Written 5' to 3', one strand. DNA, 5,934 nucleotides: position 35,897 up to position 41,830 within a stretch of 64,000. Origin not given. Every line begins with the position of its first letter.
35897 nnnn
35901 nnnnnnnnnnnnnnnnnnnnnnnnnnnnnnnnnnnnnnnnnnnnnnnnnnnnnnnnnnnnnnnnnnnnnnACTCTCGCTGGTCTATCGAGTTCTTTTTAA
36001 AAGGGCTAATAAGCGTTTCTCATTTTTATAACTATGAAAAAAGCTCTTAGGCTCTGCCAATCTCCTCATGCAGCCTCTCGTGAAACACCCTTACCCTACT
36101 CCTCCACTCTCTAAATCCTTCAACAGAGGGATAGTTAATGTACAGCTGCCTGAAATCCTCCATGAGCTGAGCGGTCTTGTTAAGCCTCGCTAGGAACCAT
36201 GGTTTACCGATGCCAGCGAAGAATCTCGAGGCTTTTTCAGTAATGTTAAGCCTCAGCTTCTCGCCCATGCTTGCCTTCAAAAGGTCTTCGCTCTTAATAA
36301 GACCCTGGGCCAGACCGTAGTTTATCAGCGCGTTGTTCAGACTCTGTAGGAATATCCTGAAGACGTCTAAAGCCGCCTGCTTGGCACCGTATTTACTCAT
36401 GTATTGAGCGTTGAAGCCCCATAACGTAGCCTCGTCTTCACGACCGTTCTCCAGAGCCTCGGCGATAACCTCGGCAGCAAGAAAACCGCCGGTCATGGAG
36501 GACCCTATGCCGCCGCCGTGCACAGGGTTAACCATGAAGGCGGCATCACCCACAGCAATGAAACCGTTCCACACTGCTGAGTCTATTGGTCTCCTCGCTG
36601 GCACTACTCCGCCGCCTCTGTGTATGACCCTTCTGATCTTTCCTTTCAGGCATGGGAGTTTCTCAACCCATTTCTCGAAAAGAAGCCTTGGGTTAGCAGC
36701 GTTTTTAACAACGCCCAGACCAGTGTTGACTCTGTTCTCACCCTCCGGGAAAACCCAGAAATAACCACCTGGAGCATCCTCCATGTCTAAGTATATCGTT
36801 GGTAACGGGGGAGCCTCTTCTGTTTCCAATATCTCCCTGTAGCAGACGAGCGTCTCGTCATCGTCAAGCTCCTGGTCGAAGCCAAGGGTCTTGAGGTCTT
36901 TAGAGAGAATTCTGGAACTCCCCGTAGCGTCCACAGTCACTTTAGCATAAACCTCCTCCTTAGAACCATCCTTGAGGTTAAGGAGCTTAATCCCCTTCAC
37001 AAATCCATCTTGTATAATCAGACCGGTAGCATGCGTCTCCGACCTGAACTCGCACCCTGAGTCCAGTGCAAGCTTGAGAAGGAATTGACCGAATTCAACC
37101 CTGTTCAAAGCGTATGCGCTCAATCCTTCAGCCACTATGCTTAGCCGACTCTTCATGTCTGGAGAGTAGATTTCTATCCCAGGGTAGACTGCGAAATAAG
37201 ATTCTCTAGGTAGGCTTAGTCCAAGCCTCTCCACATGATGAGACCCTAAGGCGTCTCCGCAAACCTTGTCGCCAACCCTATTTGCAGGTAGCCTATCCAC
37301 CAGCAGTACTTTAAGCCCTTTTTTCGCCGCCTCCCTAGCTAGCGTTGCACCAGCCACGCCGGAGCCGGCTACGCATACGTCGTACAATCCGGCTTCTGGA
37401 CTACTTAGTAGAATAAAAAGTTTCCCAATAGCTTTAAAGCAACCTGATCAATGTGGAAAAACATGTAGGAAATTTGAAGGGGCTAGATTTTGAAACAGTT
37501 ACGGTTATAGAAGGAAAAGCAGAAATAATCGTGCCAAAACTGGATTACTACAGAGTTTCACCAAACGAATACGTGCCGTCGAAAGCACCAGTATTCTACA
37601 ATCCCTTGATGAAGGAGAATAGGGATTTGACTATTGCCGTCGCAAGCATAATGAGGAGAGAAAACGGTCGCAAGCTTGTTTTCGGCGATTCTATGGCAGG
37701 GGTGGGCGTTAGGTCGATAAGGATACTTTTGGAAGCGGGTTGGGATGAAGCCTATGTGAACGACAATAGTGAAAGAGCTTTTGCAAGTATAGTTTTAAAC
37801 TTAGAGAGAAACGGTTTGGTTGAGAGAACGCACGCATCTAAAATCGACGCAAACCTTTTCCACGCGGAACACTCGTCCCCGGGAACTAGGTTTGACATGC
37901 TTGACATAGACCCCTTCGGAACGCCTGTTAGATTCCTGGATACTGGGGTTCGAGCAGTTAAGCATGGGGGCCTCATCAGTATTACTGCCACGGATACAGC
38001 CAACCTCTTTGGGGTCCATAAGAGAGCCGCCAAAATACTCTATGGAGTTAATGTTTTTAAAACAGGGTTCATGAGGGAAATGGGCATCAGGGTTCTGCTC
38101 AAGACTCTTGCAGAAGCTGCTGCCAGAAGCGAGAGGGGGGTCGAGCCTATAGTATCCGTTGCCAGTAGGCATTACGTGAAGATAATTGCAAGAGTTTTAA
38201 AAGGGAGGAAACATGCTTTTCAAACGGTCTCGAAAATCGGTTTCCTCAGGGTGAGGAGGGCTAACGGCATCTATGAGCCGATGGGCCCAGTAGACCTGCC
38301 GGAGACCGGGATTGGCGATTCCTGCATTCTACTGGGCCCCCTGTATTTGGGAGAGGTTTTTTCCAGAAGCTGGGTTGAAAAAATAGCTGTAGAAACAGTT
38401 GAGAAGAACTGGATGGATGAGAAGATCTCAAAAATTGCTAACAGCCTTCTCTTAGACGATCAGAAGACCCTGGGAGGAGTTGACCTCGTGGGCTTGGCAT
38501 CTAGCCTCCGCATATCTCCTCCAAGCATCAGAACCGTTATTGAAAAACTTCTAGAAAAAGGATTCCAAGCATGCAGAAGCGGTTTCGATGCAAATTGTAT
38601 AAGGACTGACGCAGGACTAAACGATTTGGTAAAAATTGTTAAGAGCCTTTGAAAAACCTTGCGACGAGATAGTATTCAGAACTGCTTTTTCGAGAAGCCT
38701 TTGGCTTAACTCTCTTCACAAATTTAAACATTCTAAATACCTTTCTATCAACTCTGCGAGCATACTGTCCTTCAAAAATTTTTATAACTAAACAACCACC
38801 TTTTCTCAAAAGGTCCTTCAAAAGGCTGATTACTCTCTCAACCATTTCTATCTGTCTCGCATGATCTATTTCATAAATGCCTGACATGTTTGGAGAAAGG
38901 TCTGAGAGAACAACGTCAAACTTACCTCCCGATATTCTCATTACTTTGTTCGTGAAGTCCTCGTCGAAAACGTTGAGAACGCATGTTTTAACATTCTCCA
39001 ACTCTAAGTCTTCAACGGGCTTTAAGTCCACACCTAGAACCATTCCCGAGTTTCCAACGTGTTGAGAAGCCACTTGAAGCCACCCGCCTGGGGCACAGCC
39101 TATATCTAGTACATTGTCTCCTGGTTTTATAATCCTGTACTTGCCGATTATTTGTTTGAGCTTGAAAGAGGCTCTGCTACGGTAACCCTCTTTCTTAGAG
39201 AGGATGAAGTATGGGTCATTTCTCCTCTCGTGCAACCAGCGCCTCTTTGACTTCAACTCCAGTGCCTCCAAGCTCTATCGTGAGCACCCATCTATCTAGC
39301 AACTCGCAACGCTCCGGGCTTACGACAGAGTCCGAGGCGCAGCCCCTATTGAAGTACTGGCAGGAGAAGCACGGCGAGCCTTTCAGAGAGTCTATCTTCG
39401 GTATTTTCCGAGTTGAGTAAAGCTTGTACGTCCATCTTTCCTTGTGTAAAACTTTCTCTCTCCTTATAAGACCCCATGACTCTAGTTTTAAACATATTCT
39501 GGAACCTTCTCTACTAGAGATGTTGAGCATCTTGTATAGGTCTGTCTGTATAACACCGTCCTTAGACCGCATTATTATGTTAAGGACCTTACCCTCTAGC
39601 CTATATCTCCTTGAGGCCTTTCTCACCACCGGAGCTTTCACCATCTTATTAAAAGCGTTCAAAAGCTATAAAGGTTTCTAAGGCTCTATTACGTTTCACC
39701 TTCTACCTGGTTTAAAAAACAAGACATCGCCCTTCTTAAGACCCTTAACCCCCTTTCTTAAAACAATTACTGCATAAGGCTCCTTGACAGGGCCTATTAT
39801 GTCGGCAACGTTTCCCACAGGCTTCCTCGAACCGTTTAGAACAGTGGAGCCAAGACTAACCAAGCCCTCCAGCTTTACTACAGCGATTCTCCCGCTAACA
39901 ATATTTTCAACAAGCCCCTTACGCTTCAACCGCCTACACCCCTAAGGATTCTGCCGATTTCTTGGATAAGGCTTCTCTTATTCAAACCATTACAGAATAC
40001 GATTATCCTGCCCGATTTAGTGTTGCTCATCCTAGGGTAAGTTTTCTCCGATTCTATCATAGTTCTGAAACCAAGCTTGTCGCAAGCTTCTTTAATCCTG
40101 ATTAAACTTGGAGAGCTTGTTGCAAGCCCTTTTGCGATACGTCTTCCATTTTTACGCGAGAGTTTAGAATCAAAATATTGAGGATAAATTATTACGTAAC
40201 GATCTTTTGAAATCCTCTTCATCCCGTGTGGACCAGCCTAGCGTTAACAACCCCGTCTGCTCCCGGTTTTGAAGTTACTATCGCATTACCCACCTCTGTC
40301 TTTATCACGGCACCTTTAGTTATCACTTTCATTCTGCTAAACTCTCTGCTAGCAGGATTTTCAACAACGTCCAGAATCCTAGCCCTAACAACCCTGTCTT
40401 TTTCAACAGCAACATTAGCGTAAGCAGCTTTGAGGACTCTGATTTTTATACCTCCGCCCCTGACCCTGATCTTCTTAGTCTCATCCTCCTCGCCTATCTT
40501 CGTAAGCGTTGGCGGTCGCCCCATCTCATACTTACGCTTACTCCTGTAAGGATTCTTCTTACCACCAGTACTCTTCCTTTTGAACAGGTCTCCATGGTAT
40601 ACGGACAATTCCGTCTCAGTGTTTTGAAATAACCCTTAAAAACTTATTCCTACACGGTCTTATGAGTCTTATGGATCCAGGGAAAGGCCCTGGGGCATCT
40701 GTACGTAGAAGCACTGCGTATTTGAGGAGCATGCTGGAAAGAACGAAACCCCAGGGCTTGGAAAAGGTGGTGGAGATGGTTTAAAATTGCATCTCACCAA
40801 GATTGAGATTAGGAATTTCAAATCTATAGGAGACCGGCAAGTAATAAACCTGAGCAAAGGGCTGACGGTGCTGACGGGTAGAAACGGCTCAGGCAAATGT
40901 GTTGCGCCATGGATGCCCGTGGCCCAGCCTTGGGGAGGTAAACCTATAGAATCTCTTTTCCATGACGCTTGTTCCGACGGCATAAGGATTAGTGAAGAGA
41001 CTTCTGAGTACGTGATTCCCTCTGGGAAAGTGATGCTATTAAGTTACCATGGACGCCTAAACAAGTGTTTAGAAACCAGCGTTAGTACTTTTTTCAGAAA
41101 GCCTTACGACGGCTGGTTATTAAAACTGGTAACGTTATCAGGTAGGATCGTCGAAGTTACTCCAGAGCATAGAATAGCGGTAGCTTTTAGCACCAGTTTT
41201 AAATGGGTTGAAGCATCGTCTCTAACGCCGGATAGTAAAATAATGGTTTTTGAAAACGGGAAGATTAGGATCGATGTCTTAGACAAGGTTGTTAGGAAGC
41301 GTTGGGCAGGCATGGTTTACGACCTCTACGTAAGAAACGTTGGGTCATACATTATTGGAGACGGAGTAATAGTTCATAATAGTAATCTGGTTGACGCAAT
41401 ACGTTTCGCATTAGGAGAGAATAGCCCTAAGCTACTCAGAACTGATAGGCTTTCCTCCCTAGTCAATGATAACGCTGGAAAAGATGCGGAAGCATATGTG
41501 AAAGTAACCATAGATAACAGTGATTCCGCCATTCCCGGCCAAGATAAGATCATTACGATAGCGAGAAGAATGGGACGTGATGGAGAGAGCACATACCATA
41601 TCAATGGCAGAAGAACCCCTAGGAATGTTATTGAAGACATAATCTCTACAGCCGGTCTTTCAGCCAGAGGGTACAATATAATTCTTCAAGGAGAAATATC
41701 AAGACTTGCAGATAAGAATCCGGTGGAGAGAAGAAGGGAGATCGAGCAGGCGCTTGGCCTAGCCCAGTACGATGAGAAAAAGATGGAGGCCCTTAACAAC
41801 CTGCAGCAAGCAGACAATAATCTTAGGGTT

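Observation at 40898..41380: Mini-intein inserted in the Walker A P-loop of canonical SMC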

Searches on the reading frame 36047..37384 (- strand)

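Call 32: search_protein_families(library=pfam, proteins=[window:36047-37384:-], max_evalue=0.00001)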
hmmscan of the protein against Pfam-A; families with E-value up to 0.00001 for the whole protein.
window:36047-37384:- (445 aa): 8 families
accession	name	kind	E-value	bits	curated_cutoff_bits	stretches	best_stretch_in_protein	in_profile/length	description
PF01266.30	DAO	-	3.1e-14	53.7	27.9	1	97-309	150-352/353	FAD dependent oxidoreductase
PF22578.2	GGR_cat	-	8.1e-14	51.7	27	1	180-261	4-88/88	Geranylgeranyl reductase catalytic domain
PF04820.20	Trp_halogenase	-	1.3e-10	41.2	21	1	84-333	146-376/458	Tryptophan halogenase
PF00890.30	FAD_binding_2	-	6.9e-10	39.1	20.4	0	2-35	1-34/414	FAD binding domain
PF01494.25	FAD_binding_3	-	2.6e-08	33.9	22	0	2-164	3-167/349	FAD binding domain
PF05834.18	Lycopene_cycl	-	1.5e-07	31.2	23.4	0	2-156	1-142/380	Lycopene cyclase protein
PF12831.13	FAD_oxidored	-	3.2e-07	30.4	27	1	2-160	1-150/416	FAD dependent oxidoreductase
PF07992.20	Pyr_redox_2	-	7.6e-06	26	26.1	0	1-161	1-114/291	Pyridine nucleotide-disulphide oxidoreductase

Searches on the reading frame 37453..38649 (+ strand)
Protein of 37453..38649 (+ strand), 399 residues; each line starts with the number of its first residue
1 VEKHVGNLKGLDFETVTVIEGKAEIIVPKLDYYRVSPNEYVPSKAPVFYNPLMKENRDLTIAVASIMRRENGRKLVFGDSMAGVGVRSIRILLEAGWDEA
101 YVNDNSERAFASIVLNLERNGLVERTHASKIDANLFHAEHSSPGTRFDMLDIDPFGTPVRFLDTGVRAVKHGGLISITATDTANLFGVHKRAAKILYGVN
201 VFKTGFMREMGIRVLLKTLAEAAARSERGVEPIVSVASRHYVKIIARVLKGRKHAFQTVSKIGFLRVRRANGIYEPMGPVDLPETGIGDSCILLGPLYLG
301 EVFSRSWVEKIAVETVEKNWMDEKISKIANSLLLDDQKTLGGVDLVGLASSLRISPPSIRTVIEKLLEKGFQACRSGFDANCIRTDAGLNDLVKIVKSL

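Call 32: search_protein_families(library=pfam, proteins=[window:37453-38649:+], max_evalue=0.00001)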
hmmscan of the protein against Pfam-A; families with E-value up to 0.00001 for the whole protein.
window:37453-38649:+ (399 aa): 1 family
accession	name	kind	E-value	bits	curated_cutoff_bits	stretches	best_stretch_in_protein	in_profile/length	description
PF02005.22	TRM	-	2.4e-74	251.3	27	1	22-396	2-375/376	N2,N2-dimethylguanosine tRNA methyltransferase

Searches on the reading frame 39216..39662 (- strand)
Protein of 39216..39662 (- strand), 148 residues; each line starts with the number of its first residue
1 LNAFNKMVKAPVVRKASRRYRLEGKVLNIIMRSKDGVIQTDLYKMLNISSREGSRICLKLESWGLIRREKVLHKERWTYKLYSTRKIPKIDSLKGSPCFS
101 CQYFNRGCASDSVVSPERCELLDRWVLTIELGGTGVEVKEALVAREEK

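Call 19: search_protein_families(library=pfam, proteins=[window:39216-39662:-], max_evalue=0.01)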
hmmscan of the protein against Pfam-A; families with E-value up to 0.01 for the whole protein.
window:39216-39662:- (148 aa): 2 families
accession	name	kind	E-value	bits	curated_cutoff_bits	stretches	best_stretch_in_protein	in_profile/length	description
PF12802.13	MarR_2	-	7.6e-05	23.2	27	1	26-71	10-55/61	MarR family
PF04182.18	B-block_TFIIIC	-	0.0014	19.1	22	1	26-84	7-62/73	B-block binding subunit of TFIIIC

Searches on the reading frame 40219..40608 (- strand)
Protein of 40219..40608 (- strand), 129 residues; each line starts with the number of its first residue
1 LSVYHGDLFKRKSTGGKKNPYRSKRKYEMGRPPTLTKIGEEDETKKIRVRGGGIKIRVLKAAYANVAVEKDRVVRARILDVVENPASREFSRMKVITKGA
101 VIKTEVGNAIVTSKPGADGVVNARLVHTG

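Call 19: search_protein_families(library=pfam, proteins=[window:40219-40608:-], max_evalue=0.01)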
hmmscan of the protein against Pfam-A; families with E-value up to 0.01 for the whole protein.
window:40219-40608:- (129 aa): 1 family
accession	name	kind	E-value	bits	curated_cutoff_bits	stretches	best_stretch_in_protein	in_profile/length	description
PF01201.27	Ribosomal_S8e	-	5.2e-38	130.8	30.2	1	10-126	6-133/133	Ribosomal protein S8e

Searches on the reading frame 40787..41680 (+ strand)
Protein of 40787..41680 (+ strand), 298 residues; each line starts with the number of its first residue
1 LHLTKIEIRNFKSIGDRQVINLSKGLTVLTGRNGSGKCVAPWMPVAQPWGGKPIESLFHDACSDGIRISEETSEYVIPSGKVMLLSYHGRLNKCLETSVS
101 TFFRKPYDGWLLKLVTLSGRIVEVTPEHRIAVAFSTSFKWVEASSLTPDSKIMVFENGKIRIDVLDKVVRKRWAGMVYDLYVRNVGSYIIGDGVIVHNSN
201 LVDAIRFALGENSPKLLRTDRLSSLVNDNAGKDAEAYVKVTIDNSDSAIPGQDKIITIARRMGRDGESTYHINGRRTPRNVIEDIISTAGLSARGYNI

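Call 22: find_related_loci(query=window:40787-41680:+, collection=genome_contigs, flank=3000)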
Query window:40787-41680:+ (298 aa) in genome_contigs; peptide patterns used: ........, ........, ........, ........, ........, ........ (x = any residue, [..] = any of these).
66 stretches matched a pattern; 5 encode a relative of the query (tblastn E <= 1e-3); 5 distinct loci.
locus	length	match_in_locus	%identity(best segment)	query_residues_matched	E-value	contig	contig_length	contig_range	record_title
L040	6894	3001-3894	95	1-298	0e+0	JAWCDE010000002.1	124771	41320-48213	MAG: Thermoproteota archaeon isolate JZ-1_201912_bins_38 JZ-1_201912_bins_38_scaffold_2, whole genome shotgun sequence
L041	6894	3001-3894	89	1-298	0e+0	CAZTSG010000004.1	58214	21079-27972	MAG TPA_asm: uncultured Nitrososphaerota archaeon isolate SRP104967_co1_30 genome assembly, contig: NODE_137_length_5821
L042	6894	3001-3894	78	1-298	7e-163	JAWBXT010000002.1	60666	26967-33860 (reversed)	MAG: Thermoproteota archaeon isolate JZ-1_201901_bins_10 JZ-1_201901_bins_10_scaffold_2, whole genome shotgun sequence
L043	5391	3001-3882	73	1-298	3e-153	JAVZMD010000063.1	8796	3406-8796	MAG: Thermoproteota archaeon isolate DRTY-6_201907_bins_82 DRTY-6_201907_bins_82_scaffold_63, whole genome shotgun seque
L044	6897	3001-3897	67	1-298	2e-142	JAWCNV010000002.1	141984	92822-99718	MAG: Thermoproteota archaeon isolate JZ-2_201709_bins_51 JZ-2_201709_bins_51_scaffold_2, whole genome shotgun sequence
